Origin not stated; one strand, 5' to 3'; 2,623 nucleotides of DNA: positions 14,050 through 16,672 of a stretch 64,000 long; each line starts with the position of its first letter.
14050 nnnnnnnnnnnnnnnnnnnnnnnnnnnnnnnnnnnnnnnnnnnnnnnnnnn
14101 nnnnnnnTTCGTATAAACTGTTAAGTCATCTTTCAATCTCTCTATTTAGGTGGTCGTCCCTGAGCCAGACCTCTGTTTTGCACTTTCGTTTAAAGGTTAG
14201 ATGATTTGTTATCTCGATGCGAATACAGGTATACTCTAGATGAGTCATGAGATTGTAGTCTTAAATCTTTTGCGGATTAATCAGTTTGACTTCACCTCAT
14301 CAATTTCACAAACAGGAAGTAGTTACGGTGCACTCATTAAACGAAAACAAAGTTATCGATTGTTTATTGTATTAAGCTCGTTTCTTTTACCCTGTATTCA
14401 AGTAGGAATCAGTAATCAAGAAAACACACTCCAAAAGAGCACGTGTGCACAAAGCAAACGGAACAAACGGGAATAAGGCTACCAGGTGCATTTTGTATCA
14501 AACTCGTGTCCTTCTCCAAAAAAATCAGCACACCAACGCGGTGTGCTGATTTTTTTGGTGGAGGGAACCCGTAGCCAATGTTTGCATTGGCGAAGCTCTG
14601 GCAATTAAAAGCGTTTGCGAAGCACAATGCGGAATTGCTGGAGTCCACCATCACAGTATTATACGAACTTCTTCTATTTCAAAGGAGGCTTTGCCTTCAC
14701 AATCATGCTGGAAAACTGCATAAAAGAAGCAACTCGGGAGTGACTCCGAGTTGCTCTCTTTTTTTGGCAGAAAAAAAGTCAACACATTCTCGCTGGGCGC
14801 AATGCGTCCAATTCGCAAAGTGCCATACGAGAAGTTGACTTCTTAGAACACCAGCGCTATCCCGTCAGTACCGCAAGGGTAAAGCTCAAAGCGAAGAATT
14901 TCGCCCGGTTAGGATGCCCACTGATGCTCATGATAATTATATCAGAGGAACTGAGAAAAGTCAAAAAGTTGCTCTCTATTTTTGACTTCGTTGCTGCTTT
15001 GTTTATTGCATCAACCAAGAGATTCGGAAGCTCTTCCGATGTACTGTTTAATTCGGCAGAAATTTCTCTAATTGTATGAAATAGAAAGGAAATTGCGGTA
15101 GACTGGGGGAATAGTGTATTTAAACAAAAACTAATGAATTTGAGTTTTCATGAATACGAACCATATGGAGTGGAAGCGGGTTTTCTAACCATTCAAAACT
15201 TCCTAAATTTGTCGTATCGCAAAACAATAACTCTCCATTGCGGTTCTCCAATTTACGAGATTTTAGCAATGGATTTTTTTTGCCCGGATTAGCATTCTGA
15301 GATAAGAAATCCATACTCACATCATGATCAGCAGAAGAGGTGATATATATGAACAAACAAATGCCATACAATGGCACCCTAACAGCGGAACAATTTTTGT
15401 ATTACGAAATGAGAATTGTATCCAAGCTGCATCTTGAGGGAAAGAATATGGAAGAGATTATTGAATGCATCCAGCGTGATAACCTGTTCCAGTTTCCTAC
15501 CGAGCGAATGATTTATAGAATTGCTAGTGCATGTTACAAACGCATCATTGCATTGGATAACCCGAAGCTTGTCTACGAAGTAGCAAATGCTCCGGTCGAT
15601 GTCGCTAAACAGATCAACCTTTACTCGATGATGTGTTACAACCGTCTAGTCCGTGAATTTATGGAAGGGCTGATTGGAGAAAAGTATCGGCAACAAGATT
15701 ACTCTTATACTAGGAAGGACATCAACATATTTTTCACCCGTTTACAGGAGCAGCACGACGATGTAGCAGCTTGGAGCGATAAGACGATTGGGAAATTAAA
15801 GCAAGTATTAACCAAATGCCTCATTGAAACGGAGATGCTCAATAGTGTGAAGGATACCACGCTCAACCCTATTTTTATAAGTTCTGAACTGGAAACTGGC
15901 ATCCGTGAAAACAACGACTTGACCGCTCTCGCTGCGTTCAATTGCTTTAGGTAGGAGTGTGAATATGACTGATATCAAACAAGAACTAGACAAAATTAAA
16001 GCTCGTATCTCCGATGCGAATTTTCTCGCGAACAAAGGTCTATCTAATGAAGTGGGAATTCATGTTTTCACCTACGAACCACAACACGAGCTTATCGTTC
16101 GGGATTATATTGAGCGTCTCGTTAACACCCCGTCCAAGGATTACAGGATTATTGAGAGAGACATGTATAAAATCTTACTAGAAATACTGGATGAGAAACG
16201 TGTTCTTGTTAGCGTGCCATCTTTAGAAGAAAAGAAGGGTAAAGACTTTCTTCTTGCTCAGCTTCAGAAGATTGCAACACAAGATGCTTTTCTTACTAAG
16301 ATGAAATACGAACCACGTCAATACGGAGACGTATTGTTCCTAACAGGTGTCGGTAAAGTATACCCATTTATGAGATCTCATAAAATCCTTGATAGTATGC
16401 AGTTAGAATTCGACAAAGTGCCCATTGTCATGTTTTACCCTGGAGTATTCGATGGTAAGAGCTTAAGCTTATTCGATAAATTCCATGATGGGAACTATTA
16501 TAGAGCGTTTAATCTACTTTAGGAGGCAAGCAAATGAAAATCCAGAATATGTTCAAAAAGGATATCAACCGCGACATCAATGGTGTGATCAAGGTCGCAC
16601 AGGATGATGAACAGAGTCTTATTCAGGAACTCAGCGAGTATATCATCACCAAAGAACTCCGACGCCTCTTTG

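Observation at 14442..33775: Structured direct repeats with compensatory changes bracket the 19-kb defence block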

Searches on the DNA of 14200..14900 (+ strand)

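Call 13: search_rna_families(source=window, start=14200, end=14900, threshold=evalue, max_evalue=10, show_alignments=3)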
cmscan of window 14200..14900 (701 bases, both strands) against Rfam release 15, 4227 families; matches with E-value up to 10: 12.
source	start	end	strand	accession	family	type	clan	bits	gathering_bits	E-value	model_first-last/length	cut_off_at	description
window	14689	14764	+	RF01065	23S-methyl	Cis-reg;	-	21.2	50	0.87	1-102/102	no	23S methyl RNA motif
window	14518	14601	-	RF00512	Leu_leader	Cis-reg; leader;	-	18.5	50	0.36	1-148/148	no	Leucine operon leader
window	14705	14759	+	RF04219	HCV_J750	Cis-reg;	-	17.6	90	1.2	1-113/113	no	J750 non-coding RNA (containing SLSL761 and SL783)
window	14518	14556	+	RF03436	mir-759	Gene; miRNA;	-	17.3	100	4.4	1-89/89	no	mir-759 microRNA precursor family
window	14776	14841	-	RF03471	mir-745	Gene; miRNA;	-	17.1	62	1.4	1-77/77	no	mir-745 microRNA precursor family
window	14512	14564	+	RF04306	HCV_SL8001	Cis-reg;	-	16.9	41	1.2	1-58/58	no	Hepatitis C virus stem-loop SL8001 RNA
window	14471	14562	+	RF01473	rli41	Gene; sRNA;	-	16.4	55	0.66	1-494/494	no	Listeria sRNA rli41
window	14703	14778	-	RF00834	mir-268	Gene; miRNA;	-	16.4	47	7.7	1-89/89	no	mir-268 microRNA precursor family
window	14519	14555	-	RF03483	MIR319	Gene; miRNA;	-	16.1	54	2.3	1-92/92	no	MIR319 microRNA precursor family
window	14709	14773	+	RF00249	mir-46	Gene; miRNA;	-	15.6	44.7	4.1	1-85/85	no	mir-46/mir-47/mir-281 microRNA precursor family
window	14709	14765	-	RF02621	BSnc120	Gene; sRNA;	-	15.4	114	2.7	1-88/88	no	Brucella sRNA 120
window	14522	14586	-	RF01388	isrD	Gene; sRNA;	-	14.6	37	5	1-51/51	no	isrD Hfq binding RNA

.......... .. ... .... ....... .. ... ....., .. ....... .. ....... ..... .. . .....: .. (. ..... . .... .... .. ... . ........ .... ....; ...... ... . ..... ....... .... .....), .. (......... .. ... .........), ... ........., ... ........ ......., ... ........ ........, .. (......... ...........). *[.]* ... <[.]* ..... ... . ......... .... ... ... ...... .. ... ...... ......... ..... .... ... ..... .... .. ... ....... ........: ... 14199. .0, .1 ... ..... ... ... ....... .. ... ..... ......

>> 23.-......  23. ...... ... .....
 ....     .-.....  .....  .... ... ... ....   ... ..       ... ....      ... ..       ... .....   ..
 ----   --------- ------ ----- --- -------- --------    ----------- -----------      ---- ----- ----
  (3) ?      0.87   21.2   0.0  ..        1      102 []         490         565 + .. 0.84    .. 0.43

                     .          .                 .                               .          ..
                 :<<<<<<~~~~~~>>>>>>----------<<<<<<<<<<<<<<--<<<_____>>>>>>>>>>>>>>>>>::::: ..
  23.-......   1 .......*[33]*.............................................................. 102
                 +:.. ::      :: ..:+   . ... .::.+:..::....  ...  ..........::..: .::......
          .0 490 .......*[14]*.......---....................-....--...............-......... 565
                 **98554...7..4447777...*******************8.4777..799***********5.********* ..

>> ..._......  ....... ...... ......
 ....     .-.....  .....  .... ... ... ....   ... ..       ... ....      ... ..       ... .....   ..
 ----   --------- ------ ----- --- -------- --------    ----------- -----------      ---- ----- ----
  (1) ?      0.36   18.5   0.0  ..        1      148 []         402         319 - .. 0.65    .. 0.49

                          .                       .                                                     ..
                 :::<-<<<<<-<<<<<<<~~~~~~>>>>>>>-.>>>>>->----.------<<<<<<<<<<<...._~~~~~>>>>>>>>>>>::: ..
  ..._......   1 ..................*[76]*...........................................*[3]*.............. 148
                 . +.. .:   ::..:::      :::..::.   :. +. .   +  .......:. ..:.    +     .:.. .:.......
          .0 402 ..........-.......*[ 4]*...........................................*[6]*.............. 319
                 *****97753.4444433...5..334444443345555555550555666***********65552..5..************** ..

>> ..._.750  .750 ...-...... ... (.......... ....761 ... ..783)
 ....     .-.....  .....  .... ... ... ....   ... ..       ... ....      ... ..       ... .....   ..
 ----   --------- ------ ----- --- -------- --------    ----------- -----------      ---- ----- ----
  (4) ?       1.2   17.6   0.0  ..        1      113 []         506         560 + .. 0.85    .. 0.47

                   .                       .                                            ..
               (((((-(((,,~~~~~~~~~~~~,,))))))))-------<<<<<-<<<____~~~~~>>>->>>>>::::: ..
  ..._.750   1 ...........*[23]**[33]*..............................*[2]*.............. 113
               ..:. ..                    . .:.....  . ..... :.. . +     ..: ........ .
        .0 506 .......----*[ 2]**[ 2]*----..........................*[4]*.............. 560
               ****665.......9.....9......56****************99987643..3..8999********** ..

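Call 17: search_dna_similar(query=window:14430-14660:+, collection=plasmids, mode=distant, max_evalue=0.01)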
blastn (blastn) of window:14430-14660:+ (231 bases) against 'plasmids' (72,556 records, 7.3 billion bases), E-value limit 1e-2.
No match.

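Call 18: search_dna_similar(query=window:14430-14660:+, collection=phages, mode=distant, max_evalue=0.01)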
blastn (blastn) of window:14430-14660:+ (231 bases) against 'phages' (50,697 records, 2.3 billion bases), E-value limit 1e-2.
No match.
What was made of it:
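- Tried and rejected: BLAST of the element against plasmid and phage collections: no match (calls 17, 18).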

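Call 88: build_rna_model(alignment_id=A2)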
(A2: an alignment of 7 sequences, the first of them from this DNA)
Model R1 built from alignment A2 (7 sequences, 79 columns); structure: RNAalifold consensus.
model positions 77; base pairs 17; branch points 0; effective number of sequences 2.53; information 0.734 bits per position. Calibrated on 0.2 Mb of random sequence (short: E-values are rough).
structure used (alignment columns):
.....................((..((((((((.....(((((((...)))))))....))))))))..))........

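Call 89: search_with_rna_model(model_id=R1, source=window, filters=off, max_evalue=10)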
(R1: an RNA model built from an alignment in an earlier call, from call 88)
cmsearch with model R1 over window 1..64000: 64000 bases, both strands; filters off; matches with E-value up to 10: 18.
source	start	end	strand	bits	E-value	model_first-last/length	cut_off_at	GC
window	33728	33804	+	90.1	2.7e-20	1-77/77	no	0.52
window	14574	14650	+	84.7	5.7e-19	1-77/77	no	0.49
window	62724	62772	+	13.6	0.24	1-77/77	no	0.43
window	14556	14591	-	11.7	0.72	1-77/77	no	0.56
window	38647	38718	+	10.7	1.3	1-77/77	no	0.44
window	40258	40331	-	10.1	1.8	1-77/77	no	0.42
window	8977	9030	+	9.4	2.7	1-77/77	no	0.28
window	13526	13563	-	9.4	2.8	1-77/77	no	0.39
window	38593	38618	+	9.1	3.2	1-77/77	no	0.31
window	48588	48636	-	8.9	3.6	1-77/77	no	0.37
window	33766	33782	-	8.6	4.2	39-55/77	no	0.41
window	56453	56484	-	8.2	5.3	1-77/77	no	0.34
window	58356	58447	+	8.2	5.3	1-77/77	no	0.46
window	20076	20147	+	7.8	6.8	1-77/77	no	0.43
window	55751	55783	+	7.7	7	1-77/77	no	0.39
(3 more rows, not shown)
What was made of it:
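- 14574..14650 (+): Unit A: a 7-bp hairpin, GAAGC, then a long two-part hairpin. It ends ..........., a mimic of the tmRNA 3' end. Covariance model R1 scores 84.7 bits (call 89).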

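Call 90: search_with_rna_model(model_id=R1, sources=[L011, L013, L014, L015, L016, L017, L018, L019, L020, L021, L022, L023, L024, L026, L027, L028, L029, L031, L032, L033, L035, L036, L037, L039, L040, L041, L042, L043, L044, L045, L049, L050, L063, L077, L080, L083], max_evalue=1)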
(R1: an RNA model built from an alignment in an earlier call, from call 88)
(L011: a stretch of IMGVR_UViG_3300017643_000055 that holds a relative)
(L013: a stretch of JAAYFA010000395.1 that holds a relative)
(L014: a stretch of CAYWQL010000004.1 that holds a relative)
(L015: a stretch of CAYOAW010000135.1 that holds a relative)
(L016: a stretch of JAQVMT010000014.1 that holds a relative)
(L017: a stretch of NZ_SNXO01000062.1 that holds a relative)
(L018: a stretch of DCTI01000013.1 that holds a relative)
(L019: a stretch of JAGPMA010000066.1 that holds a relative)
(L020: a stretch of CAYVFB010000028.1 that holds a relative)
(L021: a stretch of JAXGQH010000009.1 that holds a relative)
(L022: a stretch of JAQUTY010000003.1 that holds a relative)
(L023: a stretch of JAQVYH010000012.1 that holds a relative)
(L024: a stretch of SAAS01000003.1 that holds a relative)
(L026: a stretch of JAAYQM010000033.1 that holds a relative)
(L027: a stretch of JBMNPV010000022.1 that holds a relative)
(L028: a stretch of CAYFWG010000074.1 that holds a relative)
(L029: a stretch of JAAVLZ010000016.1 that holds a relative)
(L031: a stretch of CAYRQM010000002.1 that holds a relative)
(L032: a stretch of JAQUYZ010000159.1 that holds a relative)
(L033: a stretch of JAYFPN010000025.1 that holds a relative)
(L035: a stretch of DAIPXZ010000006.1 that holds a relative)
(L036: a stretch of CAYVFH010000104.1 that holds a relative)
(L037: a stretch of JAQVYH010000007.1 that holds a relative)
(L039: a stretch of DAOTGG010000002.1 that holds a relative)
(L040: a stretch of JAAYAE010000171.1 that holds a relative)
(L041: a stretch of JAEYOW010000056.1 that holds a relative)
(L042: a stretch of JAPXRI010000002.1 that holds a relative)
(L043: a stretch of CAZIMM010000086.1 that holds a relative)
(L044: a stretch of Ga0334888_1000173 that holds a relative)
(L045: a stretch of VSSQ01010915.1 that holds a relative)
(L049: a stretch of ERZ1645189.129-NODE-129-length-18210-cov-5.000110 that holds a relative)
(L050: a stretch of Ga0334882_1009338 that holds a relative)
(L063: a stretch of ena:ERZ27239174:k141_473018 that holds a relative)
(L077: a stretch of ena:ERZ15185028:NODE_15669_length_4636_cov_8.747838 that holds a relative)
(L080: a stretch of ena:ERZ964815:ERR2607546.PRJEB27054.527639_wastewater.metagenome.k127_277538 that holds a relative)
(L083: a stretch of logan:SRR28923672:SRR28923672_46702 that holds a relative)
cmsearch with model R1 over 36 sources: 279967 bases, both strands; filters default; matches with E-value up to 1: 16.
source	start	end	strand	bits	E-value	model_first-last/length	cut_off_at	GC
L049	8031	8107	-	92.6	2.7e-20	1-77/77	no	0.55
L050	4503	4579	-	92.6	2.7e-20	1-77/77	no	0.55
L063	2245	2321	-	92.6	2.7e-20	1-77/77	no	0.55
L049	7952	8028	-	89.4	1.8e-19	1-77/77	no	0.56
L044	4730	4806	-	86.3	9.9e-19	1-77/77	no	0.55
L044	3038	3113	-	86.3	1e-18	1-77/77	no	0.54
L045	980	1056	+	82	1.2e-17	1-77/77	no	0.47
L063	2166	2242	-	79.7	4.4e-17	1-77/77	no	0.55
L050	4424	4500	-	79.1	6.1e-17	1-77/77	no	0.56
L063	4026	4105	-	71.4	5.1e-15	1-77/77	no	0.54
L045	994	1070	-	18.8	0.056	1-77/77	no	0.51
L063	4036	4083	+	17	0.15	23-70/77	no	0.56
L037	709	754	-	15.6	0.34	1-77/77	no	0.43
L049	8025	8093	+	14.8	0.54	1-77/77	no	0.55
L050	4497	4565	+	14.8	0.54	1-77/77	no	0.55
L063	2239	2307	+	14.8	0.54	1-77/77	no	0.55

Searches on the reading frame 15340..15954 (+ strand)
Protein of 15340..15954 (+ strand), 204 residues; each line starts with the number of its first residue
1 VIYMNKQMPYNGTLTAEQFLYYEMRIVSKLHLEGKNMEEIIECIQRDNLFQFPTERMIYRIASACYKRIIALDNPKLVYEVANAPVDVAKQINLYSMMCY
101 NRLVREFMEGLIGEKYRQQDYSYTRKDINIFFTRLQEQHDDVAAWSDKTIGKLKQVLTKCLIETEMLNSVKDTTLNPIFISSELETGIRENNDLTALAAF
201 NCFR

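Call 7: search_protein_families(library=pfam, proteins=[window:15340-15954:+])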
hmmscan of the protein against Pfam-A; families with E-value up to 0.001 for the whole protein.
window:15340-15954:+ (204 aa): 1 family
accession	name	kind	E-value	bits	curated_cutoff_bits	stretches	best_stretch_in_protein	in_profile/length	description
PF08849.17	BrxA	-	2.4e-58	197.4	23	1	8-192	1-184/184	BrxA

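Call 81: search_protein_families(library=padloc, proteins=[window:15340-15954:+], max_evalue=0.00001)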
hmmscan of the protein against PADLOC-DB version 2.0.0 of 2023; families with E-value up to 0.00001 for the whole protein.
window:15340-15954:+ (204 aa): 10 families
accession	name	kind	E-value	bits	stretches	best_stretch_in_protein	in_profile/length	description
PDLC02451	BrxA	-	2.4e-70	234.7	1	4-203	1-200/201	BrxA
PDLC02457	BrxA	-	4.7e-23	79.9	1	8-201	6-198/201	BrxA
PDLC02447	BrxA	-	9.7e-22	75.7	1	10-200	5-195/199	BrxA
PDLC02441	BrxA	-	3.8e-21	73.9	1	6-193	12-198/209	BrxA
PDLC02440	BrxA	-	7.7e-21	72.8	1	10-191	5-186/199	BrxA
PDLC02452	BrxA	-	1.6e-20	71.6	1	10-194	3-187/204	BrxA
PDLC02443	BrxA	-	7.6e-20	69.5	1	5-193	3-188/203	BrxA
PDLC02439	BrxA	-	4e-15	53.9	1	7-185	4-181/200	BrxA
PDLC02438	BrxA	-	1.4e-11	42.7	1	15-167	10-161/200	BrxA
PDLC02446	BrxA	-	8.6e-06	23.8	0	9-168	7-166/211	BrxA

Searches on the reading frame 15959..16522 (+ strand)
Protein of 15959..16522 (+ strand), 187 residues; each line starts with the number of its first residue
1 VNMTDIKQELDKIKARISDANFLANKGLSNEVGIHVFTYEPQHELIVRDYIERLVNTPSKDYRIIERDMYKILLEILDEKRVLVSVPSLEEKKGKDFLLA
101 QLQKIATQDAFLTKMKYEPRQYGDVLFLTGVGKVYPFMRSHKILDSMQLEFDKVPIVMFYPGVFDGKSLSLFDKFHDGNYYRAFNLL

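Call 7: search_protein_families(library=pfam, proteins=[window:15959-16522:+])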
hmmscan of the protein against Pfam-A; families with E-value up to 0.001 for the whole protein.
window:15959-16522:+ (187 aa): 1 family
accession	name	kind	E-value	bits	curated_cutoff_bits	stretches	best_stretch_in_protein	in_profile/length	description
PF08747.16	BrxB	-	6.1e-39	133.3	26.8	1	66-186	2-124/124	BREX protein BrxB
